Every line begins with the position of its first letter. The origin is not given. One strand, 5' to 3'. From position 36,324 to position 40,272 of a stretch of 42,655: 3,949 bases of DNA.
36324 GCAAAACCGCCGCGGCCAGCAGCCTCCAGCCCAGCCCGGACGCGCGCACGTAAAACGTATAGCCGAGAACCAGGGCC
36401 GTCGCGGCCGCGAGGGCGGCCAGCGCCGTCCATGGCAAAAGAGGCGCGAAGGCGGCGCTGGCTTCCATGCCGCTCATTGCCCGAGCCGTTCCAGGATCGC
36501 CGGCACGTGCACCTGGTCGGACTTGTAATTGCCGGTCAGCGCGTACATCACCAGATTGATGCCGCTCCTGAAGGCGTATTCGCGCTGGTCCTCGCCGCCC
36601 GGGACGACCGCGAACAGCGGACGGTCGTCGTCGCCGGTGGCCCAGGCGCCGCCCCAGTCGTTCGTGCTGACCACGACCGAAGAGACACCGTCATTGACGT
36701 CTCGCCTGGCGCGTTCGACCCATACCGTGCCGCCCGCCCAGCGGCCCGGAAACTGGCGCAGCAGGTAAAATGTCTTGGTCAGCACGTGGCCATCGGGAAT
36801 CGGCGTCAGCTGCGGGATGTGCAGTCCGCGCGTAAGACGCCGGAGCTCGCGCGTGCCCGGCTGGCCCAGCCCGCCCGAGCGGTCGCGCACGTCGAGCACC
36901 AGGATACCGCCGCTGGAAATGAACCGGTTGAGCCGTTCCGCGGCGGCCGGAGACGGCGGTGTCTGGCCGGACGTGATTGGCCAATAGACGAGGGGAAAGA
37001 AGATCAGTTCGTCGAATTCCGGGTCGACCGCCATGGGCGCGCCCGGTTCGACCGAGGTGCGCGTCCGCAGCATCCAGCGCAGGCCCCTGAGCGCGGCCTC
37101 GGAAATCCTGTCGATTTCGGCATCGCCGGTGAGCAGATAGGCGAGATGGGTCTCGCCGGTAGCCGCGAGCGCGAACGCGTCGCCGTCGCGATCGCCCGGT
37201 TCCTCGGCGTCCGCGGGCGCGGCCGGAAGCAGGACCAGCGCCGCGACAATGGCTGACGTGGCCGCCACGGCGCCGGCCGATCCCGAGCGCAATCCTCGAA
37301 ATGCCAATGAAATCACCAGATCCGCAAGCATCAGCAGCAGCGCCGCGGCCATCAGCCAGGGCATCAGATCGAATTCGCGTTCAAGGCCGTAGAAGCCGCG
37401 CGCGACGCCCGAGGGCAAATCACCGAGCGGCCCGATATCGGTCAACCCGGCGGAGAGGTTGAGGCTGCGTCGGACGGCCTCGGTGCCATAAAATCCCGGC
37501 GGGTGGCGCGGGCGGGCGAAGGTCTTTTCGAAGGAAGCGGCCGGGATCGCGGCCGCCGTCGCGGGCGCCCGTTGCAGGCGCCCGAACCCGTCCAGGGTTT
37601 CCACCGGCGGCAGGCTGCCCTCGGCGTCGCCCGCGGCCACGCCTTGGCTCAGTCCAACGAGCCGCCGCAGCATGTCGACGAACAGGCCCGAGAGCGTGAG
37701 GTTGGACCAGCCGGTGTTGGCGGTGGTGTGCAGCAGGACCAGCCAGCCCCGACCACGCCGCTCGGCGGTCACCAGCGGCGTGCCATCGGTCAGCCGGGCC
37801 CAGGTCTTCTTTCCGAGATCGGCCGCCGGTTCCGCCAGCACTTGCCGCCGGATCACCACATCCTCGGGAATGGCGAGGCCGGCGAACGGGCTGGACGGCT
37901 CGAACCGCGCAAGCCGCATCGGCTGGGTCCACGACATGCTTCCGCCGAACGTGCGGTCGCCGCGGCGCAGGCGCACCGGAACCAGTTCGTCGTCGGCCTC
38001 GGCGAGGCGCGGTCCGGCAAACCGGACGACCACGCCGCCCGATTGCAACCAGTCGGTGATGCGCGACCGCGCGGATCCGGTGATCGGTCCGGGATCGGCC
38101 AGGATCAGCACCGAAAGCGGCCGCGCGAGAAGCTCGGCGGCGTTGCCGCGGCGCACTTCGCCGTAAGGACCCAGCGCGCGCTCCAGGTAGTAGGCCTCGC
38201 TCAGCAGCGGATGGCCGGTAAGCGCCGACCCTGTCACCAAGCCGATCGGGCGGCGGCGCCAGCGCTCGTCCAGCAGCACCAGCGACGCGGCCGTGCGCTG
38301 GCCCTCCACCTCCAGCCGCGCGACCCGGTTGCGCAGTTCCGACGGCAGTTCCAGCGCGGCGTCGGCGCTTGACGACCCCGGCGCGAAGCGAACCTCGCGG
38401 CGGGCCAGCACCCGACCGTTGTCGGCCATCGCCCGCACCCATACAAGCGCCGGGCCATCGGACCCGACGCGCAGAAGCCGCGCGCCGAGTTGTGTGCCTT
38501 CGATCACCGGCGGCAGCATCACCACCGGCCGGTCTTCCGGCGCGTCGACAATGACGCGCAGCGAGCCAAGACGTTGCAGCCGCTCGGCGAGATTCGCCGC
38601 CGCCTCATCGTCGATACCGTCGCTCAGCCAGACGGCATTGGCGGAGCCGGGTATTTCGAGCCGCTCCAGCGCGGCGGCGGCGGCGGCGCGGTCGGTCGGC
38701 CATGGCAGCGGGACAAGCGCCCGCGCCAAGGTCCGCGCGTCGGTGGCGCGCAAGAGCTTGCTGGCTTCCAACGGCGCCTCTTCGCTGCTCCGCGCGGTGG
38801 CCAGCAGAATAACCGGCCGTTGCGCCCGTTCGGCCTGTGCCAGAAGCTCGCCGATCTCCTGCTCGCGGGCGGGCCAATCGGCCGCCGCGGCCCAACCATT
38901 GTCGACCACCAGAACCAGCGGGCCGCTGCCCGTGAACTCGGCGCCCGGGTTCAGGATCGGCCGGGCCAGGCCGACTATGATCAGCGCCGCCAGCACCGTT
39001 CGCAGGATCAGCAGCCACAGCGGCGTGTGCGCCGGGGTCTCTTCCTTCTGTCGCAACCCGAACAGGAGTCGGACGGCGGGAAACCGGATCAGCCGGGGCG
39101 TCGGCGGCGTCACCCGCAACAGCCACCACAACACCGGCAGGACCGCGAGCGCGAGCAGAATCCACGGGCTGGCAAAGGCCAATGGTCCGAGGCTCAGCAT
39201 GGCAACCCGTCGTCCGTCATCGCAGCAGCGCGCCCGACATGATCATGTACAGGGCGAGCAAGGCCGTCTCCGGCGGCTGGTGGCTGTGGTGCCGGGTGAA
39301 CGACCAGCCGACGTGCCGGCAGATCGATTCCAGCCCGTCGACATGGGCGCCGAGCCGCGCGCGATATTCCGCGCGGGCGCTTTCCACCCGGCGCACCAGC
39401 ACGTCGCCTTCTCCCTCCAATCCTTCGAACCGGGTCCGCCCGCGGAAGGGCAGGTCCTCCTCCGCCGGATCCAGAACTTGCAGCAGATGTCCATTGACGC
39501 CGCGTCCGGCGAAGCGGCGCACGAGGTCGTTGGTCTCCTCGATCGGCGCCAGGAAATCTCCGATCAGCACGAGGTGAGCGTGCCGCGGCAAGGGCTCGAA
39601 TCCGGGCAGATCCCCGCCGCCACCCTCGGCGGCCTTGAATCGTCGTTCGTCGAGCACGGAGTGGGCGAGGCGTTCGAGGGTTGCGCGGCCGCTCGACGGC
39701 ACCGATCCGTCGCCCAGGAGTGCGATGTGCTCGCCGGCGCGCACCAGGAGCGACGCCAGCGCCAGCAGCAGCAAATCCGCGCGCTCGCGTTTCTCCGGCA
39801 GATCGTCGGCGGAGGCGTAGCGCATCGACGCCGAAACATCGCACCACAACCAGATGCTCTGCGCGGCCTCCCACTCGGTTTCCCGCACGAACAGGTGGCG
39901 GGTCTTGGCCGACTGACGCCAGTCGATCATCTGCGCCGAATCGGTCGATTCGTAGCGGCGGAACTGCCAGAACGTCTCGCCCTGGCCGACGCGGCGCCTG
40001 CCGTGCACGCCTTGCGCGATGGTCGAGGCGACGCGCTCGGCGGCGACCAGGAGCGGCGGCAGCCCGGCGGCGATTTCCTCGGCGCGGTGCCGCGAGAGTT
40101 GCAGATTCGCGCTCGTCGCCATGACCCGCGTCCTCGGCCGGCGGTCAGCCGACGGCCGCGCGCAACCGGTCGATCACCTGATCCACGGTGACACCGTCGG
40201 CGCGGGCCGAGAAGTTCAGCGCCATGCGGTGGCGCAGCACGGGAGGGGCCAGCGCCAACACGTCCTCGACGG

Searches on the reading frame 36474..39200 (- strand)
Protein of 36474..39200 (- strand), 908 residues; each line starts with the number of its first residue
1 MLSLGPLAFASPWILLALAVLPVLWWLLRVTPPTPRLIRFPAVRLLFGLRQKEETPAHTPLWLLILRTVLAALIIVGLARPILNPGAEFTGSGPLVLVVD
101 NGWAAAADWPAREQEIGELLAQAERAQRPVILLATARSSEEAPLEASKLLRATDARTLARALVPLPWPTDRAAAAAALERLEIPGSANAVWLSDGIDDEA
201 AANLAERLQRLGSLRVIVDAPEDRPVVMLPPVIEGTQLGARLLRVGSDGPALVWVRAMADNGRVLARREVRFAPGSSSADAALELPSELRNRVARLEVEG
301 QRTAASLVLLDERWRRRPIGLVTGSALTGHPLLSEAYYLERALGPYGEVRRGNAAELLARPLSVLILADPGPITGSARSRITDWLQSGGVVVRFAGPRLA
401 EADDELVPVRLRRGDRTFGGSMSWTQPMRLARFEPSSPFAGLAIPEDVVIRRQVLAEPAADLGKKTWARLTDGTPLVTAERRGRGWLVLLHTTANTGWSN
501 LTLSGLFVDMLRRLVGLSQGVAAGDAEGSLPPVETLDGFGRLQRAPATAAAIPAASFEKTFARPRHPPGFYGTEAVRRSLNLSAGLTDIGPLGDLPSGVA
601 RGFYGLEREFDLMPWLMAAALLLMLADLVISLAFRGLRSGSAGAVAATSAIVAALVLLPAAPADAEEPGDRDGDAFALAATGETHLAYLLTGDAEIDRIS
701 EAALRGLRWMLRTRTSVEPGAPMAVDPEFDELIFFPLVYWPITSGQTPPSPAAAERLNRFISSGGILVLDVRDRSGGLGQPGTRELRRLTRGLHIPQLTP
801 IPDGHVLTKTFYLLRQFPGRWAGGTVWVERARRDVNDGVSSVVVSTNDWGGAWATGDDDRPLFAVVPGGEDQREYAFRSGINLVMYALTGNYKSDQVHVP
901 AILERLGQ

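Call 64: search_protein_families(library=pfam, proteins=[window:36474-39200:-], max_evalue=0.000001)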
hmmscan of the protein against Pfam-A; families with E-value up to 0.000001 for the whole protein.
window:36474-39200:- (908 aa): 2 families
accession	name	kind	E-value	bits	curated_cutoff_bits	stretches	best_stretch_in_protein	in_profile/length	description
PF13709.12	DUF4159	-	9e-47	159.6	25.9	1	685-888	1-202/202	Domain of unknown function (DUF4159)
PF07584.16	BatA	-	4.2e-18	66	25.9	1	8-81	3-77/77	Aerotolerance regulator N-terminal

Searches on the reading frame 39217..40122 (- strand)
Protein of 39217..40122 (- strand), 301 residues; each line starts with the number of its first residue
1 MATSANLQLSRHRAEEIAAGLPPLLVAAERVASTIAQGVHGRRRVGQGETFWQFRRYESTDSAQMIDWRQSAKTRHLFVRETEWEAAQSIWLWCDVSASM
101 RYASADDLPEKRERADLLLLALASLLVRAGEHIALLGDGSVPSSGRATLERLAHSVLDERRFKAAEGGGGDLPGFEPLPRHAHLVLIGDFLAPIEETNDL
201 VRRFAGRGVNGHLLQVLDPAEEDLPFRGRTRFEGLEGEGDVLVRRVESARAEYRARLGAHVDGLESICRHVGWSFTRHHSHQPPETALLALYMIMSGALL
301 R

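Call 64: search_protein_families(library=pfam, proteins=[window:39217-40122:-], max_evalue=0.000001)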
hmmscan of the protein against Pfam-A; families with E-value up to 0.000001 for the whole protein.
window:39217-40122:- (301 aa): 1 family
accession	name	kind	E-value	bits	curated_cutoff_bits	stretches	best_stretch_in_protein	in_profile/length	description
PF01882.25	DUF58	-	4.7e-30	104.8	23.4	1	54-259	2-212/216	Protein of unknown function DUF58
